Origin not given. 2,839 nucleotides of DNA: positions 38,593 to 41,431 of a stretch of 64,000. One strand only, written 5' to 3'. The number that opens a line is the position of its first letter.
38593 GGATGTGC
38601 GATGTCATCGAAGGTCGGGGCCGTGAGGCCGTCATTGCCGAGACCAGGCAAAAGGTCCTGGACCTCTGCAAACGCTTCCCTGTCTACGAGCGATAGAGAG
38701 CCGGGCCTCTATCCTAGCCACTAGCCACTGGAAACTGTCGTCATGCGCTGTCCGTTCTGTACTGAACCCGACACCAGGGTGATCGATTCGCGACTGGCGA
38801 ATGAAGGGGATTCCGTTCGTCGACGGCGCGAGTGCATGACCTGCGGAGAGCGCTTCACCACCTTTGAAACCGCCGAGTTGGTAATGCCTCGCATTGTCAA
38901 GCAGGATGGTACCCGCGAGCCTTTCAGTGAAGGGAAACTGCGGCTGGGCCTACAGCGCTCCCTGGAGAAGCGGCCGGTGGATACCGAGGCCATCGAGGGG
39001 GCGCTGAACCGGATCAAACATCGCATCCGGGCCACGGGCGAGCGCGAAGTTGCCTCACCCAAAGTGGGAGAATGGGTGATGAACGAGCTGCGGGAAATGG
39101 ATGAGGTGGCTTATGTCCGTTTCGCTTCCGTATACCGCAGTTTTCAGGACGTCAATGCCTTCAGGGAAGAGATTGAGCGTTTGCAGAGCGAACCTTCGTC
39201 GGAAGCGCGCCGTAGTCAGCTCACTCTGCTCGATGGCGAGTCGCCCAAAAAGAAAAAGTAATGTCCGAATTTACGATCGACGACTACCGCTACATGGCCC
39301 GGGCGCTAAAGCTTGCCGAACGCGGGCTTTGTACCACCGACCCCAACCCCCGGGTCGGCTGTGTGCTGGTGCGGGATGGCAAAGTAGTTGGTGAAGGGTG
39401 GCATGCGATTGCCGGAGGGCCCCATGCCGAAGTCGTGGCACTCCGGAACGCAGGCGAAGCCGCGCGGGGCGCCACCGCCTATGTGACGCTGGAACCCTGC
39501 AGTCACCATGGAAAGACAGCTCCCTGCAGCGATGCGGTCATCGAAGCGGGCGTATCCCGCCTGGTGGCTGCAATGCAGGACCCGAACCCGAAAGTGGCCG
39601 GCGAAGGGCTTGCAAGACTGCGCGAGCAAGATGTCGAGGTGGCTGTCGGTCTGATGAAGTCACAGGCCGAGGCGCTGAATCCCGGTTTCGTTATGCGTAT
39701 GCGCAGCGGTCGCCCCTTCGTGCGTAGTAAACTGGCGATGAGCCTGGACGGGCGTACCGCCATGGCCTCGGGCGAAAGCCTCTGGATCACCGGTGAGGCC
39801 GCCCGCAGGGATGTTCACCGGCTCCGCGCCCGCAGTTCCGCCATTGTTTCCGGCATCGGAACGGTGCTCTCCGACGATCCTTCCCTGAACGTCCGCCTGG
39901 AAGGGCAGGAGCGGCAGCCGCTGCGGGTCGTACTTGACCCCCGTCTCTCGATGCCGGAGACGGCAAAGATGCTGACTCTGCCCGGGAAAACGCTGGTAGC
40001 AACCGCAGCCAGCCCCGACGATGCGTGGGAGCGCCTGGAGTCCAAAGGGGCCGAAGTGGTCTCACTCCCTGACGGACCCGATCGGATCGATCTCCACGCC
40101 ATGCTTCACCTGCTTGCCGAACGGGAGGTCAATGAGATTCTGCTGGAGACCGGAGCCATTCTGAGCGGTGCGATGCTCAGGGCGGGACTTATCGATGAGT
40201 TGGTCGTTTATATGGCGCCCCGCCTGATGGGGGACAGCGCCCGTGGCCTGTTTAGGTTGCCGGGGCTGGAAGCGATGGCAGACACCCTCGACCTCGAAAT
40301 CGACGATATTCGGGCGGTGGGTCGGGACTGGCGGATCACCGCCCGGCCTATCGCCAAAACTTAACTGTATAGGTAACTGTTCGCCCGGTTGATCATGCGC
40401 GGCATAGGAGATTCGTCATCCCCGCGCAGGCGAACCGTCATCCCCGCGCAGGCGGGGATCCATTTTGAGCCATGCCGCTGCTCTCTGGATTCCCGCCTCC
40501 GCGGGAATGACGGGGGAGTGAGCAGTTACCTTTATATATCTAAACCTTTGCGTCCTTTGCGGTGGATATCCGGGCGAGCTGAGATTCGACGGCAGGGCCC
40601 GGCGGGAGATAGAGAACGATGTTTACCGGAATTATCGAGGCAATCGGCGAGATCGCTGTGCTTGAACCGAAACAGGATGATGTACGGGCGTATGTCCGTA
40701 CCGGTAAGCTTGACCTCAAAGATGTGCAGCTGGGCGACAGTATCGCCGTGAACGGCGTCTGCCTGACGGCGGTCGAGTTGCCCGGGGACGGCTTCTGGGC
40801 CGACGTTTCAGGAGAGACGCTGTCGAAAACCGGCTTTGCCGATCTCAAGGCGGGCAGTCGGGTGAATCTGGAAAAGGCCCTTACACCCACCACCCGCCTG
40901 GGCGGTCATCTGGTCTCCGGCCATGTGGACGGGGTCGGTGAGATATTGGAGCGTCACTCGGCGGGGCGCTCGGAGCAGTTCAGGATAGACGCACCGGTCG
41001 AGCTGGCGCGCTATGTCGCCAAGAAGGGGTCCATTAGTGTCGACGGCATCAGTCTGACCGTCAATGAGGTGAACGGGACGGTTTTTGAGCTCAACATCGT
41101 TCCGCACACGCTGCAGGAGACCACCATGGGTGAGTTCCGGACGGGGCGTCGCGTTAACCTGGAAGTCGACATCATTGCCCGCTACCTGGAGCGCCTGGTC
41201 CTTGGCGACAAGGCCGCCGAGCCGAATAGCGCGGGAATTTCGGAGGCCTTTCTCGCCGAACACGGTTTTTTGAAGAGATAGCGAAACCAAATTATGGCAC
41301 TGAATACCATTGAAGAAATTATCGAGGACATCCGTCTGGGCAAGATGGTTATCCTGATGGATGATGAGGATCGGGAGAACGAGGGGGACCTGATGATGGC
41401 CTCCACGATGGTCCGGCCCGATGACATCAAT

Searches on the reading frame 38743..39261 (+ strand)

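Call 19: search_protein_families(library=pfam, proteins=[window:38743-39261:+])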
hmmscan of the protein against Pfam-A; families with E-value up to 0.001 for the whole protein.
window:38743-39261:+ (172 aa): 2 families
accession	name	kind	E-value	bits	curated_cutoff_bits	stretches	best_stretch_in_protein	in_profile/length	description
PF22811.2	Zn_ribbon_NrdR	-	2.1e-20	72.8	27.2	1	1-42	1-42/42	Transcriptional repressor NrdR-like, N-terminal domain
PF03477.21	ATP-cone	-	1.3e-18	67.8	25.8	1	50-136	2-87/88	ATP cone domain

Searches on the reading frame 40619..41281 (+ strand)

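Call 60: search_protein_families(library=pfam, proteins=[window:40619-41281:+])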
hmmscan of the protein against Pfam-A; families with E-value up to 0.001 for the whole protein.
window:40619-41281:+ (220 aa): 1 family
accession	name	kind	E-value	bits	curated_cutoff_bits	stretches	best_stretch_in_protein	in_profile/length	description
PF00677.23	Lum_binding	-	2.5e-50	168.9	27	2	100-184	1-86/86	Lumazine binding domain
